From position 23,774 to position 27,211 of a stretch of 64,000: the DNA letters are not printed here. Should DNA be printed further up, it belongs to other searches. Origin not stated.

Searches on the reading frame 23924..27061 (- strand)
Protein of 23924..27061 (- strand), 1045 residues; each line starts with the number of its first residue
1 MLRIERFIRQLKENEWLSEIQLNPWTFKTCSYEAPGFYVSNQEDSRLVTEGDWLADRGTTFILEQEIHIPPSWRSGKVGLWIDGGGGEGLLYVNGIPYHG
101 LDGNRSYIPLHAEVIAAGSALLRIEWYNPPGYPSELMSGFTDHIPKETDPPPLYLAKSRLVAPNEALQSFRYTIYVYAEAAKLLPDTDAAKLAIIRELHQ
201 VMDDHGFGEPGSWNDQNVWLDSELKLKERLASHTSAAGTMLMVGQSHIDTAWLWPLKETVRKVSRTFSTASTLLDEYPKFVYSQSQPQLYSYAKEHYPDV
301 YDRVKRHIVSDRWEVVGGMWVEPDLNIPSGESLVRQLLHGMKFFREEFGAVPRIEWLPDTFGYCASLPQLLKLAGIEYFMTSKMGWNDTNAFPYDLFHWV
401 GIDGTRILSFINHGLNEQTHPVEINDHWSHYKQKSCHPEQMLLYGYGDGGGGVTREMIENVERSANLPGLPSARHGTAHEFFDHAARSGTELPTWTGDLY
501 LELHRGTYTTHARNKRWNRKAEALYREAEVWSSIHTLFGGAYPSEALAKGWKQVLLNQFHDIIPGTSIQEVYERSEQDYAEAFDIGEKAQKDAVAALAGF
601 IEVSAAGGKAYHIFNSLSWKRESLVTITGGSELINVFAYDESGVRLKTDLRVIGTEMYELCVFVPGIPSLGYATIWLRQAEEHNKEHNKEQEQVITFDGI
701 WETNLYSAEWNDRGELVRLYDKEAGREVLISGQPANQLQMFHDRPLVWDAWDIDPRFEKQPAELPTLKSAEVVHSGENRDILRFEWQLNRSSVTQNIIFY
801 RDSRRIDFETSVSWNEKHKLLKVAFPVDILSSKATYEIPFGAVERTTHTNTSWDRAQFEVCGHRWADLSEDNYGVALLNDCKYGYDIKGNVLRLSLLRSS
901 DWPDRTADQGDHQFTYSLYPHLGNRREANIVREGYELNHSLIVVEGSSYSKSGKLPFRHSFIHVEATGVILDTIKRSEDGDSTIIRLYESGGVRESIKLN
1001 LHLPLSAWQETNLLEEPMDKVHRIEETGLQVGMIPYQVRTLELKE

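Call 17: search_protein_families(library=pfam, proteins=[window:23924-27061:-], max_evalue=0.001)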
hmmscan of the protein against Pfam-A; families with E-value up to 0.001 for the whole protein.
window:23924-27061:- (1045 aa): 5 families
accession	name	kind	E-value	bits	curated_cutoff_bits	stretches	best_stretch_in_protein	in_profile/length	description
PF01074.27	Glyco_hydro_38N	-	1.1e-83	281.2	25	1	240-495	2-269/270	Glycosyl hydrolases family 38 N-terminal domain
PF07748.19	Glyco_hydro_38C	-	1.3e-67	228.5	25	1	702-905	2-205/206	Glycosyl hydrolases family 38 C-terminal domain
PF09261.16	Alpha-mann_mid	-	1.6e-30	105.5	31.1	1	502-597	1-96/96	Alpha mannosidase middle domain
PF17677.7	Glyco_hydro38C2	-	6.4e-17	61.9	22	1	969-1041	2-72/72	Glycosyl hydrolases family 38 C-terminal beta sandwich domain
PF03065.20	Glyco_hydro_57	-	0.00022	21.1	21.2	1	280-383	71-173/291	Glycosyl hydrolase family 57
